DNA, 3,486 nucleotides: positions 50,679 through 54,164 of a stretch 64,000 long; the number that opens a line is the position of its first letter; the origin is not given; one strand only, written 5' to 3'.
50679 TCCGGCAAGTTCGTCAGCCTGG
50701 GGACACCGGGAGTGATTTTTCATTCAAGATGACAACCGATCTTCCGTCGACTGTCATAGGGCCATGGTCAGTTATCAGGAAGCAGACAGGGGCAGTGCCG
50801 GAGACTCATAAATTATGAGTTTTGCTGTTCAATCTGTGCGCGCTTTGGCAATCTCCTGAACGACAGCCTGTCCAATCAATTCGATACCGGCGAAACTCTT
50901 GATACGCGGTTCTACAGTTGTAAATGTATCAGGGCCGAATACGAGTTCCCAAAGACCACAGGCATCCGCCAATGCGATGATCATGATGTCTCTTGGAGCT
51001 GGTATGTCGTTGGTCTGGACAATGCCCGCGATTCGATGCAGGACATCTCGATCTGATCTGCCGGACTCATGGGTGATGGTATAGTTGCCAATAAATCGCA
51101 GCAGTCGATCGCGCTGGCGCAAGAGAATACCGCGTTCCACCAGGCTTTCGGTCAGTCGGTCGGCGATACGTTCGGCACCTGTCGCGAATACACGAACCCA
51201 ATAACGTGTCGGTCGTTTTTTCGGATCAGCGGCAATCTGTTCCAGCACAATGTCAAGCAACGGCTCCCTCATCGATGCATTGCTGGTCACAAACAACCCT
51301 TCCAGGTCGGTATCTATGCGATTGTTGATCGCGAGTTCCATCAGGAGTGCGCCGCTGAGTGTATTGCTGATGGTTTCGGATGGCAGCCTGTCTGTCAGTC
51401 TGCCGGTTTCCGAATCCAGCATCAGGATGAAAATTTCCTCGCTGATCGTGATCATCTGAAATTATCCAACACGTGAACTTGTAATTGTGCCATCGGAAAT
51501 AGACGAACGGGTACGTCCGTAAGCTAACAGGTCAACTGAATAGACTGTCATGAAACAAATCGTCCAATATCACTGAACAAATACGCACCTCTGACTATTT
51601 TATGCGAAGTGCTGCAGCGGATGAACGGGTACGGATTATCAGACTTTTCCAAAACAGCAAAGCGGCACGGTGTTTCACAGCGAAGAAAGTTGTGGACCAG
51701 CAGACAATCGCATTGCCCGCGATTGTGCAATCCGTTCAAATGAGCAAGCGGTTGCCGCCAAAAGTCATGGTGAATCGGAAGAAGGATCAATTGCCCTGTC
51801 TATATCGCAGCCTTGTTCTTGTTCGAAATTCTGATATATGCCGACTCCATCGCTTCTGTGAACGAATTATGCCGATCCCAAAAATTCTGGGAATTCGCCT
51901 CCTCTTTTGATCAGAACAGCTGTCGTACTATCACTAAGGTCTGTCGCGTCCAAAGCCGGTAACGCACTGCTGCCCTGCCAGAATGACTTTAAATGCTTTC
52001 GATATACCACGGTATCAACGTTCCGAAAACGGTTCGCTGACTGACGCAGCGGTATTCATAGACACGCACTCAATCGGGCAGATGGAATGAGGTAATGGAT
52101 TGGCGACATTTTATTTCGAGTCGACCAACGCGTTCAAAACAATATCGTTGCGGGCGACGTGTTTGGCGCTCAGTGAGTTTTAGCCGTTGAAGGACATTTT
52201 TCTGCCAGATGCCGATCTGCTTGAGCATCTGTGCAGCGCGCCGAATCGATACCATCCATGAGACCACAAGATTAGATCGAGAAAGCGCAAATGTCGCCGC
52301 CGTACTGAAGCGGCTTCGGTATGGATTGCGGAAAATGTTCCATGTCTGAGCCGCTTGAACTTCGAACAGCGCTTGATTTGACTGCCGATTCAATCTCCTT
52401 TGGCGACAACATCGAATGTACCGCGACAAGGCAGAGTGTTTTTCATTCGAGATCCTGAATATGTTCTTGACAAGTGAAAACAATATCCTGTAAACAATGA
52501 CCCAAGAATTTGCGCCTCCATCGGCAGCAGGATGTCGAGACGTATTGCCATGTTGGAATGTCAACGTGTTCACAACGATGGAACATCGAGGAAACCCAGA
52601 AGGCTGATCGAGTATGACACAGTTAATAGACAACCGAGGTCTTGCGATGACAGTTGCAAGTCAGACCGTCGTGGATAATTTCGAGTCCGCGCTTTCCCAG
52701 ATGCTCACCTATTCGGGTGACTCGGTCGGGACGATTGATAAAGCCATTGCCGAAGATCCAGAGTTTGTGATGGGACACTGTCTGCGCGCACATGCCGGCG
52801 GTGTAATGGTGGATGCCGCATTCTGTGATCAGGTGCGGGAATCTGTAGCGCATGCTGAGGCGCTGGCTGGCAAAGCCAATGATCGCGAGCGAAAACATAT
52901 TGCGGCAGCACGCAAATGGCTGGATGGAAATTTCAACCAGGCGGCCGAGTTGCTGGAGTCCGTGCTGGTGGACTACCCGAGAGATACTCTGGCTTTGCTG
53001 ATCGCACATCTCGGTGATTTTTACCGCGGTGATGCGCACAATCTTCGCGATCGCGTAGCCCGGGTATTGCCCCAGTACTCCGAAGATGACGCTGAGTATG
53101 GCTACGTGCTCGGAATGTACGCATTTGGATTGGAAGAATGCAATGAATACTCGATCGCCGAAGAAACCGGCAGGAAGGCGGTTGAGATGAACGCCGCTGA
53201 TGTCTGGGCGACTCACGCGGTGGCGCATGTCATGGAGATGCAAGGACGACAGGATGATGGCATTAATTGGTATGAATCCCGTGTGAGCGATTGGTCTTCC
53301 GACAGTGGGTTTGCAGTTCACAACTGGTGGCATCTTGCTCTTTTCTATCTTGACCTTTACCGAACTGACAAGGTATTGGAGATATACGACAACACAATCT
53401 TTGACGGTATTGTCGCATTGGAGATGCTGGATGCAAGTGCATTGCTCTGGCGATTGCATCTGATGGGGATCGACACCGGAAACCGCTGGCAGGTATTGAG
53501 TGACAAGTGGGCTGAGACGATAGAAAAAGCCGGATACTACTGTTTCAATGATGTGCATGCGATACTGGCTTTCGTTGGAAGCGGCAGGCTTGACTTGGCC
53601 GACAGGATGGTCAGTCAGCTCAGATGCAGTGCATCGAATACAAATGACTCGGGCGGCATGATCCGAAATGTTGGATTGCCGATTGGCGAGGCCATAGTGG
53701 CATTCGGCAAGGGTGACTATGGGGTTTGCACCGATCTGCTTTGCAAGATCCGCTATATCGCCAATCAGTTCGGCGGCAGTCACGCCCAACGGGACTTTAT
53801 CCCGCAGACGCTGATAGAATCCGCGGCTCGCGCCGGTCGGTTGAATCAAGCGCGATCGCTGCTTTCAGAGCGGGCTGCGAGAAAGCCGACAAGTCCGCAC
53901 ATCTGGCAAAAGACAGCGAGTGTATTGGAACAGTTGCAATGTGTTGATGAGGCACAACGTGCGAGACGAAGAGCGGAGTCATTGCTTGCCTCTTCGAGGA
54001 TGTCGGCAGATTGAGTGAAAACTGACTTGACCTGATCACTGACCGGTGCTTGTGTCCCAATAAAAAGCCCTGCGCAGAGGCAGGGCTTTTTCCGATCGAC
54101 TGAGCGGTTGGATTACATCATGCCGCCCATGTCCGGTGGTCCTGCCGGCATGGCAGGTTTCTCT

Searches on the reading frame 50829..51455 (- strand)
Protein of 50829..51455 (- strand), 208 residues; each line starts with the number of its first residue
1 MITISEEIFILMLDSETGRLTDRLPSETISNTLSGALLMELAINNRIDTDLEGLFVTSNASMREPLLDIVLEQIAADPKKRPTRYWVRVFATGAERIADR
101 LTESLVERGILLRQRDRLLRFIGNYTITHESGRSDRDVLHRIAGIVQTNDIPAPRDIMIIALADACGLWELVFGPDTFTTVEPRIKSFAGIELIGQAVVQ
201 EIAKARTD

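Call 76: search_protein_families(library=pfam, proteins=[window:50829-51455:-], max_evalue=0.00001)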
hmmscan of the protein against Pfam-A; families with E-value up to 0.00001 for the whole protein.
window:50829-51455:- (208 aa): 1 family
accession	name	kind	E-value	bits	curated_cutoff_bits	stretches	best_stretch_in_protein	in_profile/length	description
PF05719.16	GPP34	-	2.1e-34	119.8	29.1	1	4-203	1-199/201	Golgi phosphoprotein 3 (GPP34)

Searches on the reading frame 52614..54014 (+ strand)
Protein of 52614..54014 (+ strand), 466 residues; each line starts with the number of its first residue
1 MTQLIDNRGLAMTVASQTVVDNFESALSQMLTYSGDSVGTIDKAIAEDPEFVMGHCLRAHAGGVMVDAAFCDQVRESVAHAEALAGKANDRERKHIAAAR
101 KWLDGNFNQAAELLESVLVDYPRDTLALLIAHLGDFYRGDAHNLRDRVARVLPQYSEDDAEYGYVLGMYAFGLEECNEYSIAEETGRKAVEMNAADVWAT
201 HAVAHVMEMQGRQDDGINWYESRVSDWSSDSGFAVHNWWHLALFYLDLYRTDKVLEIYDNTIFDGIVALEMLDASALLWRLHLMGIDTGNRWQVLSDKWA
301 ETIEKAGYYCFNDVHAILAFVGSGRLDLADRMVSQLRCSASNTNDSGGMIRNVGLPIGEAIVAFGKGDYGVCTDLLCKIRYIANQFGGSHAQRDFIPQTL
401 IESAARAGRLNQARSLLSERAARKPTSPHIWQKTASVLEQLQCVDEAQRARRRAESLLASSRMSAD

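Call 76: search_protein_families(library=pfam, proteins=[window:52614-54014:+], max_evalue=0.00001)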
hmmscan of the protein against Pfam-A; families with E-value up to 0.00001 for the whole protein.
window:52614-54014:+ (466 aa): 1 family
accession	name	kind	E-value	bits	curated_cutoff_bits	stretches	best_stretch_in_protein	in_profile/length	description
PF13428.12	TPR_14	-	1.4e-09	38.1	23.5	0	400-435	7-42/44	Tetratricopeptide repeat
